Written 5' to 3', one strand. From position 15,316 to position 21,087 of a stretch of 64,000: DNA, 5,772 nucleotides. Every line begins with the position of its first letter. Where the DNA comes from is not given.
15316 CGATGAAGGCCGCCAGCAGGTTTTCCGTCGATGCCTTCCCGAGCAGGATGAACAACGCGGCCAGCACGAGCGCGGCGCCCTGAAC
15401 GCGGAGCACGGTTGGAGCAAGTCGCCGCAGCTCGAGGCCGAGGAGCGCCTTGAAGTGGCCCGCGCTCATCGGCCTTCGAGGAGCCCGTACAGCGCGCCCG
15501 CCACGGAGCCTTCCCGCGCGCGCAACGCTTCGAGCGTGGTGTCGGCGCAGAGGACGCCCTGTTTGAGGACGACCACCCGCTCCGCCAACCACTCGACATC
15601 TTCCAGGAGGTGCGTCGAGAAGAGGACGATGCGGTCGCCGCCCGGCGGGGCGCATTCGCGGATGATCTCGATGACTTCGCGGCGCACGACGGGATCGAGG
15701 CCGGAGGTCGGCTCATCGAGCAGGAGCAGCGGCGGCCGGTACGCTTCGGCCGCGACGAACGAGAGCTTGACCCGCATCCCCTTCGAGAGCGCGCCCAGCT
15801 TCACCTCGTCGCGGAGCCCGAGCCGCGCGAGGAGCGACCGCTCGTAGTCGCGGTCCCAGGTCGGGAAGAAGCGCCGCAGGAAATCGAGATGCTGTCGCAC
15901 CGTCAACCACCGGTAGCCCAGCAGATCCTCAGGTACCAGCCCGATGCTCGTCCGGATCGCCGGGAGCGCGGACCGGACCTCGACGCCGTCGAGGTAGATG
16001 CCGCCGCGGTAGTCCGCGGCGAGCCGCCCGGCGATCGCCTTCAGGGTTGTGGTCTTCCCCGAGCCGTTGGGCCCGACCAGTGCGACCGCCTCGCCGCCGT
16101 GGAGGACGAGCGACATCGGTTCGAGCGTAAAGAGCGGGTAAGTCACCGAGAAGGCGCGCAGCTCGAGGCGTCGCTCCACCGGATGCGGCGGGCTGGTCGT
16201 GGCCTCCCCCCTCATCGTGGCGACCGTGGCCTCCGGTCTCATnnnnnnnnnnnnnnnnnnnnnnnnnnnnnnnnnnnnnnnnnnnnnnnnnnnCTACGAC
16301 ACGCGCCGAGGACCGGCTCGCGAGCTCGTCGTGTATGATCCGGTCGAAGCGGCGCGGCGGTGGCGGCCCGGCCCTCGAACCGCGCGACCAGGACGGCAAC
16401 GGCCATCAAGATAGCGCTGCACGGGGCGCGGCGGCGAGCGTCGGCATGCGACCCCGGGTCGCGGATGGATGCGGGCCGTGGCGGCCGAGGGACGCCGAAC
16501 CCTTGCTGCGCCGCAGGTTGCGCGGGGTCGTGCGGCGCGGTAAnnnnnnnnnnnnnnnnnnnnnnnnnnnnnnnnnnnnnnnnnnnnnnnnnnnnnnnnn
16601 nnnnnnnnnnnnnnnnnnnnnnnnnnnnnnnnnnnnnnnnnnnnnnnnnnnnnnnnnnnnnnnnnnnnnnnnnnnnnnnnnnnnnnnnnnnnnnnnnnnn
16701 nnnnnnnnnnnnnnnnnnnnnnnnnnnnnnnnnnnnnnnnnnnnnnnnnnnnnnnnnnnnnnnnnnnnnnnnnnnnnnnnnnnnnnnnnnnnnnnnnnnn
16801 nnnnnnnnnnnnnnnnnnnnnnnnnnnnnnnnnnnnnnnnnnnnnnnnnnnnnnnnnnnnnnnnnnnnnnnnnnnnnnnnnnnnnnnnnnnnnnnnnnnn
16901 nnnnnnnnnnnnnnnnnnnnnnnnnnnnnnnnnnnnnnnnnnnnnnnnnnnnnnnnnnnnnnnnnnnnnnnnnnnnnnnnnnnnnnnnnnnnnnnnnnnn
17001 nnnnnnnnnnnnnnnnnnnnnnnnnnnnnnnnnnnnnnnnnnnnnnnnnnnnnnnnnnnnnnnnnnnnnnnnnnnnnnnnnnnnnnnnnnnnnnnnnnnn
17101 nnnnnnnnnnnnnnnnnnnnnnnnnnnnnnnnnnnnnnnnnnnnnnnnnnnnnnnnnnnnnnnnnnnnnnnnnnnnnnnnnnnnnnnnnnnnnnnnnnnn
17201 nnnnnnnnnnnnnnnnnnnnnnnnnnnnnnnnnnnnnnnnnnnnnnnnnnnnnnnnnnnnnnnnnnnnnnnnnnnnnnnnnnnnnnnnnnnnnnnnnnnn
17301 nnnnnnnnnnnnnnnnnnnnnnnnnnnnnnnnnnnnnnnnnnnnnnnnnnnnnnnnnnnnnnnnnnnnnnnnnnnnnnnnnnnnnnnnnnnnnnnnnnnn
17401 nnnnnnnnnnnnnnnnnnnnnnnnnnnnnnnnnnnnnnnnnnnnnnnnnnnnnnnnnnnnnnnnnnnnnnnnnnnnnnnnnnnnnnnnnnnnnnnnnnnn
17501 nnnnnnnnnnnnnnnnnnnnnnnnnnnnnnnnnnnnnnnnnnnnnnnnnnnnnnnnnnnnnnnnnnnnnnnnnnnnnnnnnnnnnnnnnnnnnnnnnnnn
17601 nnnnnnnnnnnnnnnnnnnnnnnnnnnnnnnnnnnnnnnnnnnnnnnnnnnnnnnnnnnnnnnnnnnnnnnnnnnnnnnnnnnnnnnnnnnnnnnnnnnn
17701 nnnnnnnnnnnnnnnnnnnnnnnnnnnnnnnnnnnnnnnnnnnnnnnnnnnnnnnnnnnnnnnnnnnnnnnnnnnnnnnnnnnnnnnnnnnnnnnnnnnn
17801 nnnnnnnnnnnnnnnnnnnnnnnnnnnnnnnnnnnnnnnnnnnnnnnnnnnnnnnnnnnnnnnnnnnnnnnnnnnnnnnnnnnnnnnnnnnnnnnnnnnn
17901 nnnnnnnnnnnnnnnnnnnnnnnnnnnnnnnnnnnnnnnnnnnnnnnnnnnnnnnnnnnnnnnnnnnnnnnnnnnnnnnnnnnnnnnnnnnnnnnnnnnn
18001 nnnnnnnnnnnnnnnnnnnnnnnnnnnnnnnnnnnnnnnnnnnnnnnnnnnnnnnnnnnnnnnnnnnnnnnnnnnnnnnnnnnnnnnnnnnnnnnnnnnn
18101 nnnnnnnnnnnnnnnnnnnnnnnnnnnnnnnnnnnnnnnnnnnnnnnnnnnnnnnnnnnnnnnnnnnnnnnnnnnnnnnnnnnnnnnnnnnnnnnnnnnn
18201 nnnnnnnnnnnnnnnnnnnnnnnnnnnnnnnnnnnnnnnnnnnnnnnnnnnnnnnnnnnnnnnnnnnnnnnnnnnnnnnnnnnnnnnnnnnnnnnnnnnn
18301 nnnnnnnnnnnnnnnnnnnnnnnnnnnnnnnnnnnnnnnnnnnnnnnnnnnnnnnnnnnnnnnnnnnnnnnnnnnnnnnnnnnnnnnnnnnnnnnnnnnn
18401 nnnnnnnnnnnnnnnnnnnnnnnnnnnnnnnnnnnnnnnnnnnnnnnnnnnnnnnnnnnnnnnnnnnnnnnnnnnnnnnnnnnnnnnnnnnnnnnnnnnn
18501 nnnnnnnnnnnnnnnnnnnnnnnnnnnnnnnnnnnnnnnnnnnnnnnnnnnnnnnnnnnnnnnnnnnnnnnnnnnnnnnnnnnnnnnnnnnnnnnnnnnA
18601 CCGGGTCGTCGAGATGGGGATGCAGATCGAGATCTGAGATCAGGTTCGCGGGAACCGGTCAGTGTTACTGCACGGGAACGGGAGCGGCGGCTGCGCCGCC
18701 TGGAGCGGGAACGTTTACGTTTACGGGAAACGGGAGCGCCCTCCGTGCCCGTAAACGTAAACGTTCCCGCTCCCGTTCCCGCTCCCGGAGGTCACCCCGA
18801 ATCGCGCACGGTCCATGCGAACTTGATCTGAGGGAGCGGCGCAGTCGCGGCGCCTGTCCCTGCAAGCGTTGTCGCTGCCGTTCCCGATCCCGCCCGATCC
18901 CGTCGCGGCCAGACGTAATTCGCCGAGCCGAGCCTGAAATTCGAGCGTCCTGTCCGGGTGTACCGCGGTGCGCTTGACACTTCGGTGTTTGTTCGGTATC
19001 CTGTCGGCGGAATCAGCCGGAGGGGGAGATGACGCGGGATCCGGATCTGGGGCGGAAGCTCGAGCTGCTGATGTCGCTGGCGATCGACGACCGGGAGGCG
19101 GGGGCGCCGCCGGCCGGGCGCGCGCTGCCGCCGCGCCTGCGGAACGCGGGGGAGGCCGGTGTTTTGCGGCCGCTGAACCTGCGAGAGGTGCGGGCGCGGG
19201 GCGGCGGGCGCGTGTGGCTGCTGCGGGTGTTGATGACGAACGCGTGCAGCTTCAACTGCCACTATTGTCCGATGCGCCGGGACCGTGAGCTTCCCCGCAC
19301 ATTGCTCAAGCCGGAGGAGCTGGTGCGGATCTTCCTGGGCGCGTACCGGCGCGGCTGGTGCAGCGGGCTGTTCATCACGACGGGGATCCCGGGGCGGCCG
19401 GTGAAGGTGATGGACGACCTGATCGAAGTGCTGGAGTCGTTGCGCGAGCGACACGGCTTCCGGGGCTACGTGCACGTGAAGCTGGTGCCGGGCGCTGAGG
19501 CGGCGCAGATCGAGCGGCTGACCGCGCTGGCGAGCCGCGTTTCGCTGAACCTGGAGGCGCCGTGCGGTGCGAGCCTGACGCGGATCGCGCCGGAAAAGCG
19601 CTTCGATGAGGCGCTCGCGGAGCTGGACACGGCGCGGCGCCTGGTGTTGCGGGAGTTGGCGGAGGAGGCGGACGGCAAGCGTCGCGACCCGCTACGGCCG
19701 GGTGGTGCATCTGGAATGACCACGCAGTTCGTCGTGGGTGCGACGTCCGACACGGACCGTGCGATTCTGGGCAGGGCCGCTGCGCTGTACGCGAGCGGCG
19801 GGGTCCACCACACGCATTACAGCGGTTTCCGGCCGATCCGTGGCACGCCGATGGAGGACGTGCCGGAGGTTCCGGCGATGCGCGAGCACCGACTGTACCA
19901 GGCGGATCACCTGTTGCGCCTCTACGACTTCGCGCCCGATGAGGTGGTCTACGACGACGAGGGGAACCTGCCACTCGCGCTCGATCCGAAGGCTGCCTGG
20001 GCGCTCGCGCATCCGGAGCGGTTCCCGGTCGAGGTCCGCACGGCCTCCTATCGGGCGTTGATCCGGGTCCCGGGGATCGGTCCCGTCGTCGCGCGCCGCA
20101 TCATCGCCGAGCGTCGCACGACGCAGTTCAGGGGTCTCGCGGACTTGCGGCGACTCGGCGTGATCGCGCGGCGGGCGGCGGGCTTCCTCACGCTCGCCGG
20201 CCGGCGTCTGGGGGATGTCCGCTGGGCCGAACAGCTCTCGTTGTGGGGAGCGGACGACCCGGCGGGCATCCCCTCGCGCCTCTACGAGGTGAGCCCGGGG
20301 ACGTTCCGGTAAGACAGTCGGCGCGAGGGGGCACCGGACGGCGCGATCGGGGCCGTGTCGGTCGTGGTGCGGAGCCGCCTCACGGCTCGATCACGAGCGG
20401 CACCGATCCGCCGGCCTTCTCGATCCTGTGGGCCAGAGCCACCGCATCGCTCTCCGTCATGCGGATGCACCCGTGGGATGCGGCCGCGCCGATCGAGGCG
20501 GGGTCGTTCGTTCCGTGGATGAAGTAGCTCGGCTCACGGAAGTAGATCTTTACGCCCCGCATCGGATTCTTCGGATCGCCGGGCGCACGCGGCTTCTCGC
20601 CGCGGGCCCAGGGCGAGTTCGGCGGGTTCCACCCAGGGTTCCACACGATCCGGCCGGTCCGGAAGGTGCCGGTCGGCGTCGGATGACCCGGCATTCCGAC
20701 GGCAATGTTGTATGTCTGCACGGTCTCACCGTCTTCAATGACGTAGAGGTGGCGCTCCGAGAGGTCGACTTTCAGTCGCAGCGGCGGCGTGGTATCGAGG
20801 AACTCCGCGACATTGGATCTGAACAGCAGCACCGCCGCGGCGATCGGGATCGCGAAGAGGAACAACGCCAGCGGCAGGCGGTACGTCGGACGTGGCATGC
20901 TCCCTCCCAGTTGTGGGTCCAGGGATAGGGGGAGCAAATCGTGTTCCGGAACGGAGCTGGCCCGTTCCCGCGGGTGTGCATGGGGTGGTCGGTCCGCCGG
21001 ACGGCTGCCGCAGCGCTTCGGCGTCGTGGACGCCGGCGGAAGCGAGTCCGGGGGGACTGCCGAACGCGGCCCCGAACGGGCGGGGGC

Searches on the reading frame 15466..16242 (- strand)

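Call 55: search_protein_families(library=pfam, proteins=[window:15466-16242:-], max_evalue=0.001)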
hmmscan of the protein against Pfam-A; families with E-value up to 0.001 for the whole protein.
window:15466-16242:- (258 aa): 5 families
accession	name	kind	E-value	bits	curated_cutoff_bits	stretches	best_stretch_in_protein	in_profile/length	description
PF00005.33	ABC_tran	-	5.9e-23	82.4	25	1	40-180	1-137/137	ABC transporter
PF13304.12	AAA_21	-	1.5e-16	61.8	27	2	143-211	229-298/304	AAA domain, putative AbiEii toxin, Type IV TA system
PF02463.25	SMC_N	-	1.4e-05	25.1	40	0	52-71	26-45/220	RecF/RecN/SMC N terminal domain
PF00004.35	AAA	-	0.00057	20.8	21.2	0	54-90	2-35/131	ATPase family associated with various cellular activities (AAA)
PF25199.1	nSTAND_NTPase5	-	0.00059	20.1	34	0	50-78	41-69/145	Novel STAND NTPase 5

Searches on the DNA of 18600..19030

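Call 61: search_rna_families(source=window, start=18600, end=19030, threshold=evalue, max_evalue=1)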
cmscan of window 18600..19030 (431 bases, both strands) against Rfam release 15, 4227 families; matches with E-value up to 1: 10.
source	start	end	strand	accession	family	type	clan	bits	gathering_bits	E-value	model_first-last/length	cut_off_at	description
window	18698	18777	+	RF03558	mir-629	Gene; miRNA;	-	36.8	72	0.00018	1-83/83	no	mir-629 microRNA precursor family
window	18689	18783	+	RF03944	mir-935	Gene; miRNA;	-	34.9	73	0.0017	1-91/91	no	mir-935 microRNA precursor family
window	18701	18774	-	RF03349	mir-3151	Gene; miRNA;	-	34.1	83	0.00038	1-85/85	no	mir-3151 microRNA precursor family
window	18704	18771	+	RF03941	mir-3158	Gene; miRNA;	-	31.3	97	0.00072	1-81/81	no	mir-3158 microRNA precursor family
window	18704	18771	-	RF03941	mir-3158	Gene; miRNA;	-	30.8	97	0.00098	1-81/81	no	mir-3158 microRNA precursor family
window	18698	18776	-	RF04198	MIR8670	Gene; miRNA;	-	29.5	150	0.0011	1-142/142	no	MIR8670 microRNA precursor family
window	18699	18783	-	RF01008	mir-636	Gene; miRNA;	-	28.5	99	0.039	1-96/96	no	mir-636 microRNA precursor family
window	18701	18779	-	RF03944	mir-935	Gene; miRNA;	-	26.4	73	0.1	1-91/91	no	mir-935 microRNA precursor family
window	18700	18777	-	RF03965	mir-8927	Gene; miRNA;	-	18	160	0.39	1-145/145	no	mir-8927 microRNA precursor family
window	18832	18885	-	RF03847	mir-1538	Gene; miRNA;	-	17.8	78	0.79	1-58/58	no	mir-1538 microRNA precursor family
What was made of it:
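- On Any Rfam RNA family (riboswitch, leader, sRNA): Only sub-threshold generic miRNA-hairpin hits on the 18.7-kb palindrome (call 61).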

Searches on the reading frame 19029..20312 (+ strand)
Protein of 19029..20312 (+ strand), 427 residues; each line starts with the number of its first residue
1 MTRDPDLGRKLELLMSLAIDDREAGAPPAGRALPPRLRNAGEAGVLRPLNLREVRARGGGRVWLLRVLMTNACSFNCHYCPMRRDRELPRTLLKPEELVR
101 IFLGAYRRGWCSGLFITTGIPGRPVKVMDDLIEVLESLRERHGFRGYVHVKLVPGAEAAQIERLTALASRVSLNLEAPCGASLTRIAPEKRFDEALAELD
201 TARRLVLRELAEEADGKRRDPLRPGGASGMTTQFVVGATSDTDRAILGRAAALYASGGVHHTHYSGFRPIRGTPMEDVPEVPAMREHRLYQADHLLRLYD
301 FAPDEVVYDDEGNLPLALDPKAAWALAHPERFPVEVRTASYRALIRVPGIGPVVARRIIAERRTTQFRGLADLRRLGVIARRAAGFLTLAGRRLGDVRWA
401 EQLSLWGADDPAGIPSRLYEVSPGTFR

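Call 10: search_protein_families(library=pfam, proteins=[window:19029-20312:+])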
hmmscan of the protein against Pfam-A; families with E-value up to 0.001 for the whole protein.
window:19029-20312:+ (427 aa): 2 families
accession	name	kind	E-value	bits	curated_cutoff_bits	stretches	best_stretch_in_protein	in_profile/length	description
PF04055.27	Radical_SAM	-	2e-09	38.3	29.5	1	68-205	2-139/166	Radical SAM superfamily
PF12836.13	HHH_3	-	2.6e-06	27.9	27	1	334-374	6-47/65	Helix-hairpin-helix motif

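Call 20: find_encoding_contigs(protein=window:19029-20312:+, flank=10000, max_places=10)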
Protein window:19029-20312:+ (427 aa): no gene with exactly this product is on record in the collection.

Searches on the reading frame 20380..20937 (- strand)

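Call 55: search_protein_families(library=pfam, proteins=[window:20380-20937:-], max_evalue=0.001)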
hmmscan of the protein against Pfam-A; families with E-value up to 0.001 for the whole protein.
window:20380-20937:- (185 aa): 1 family
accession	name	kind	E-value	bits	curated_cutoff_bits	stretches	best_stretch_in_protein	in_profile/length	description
PF03734.19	YkuD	-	1.5e-27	97.4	23.4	1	54-174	3-140/146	L,D-transpeptidase catalytic domain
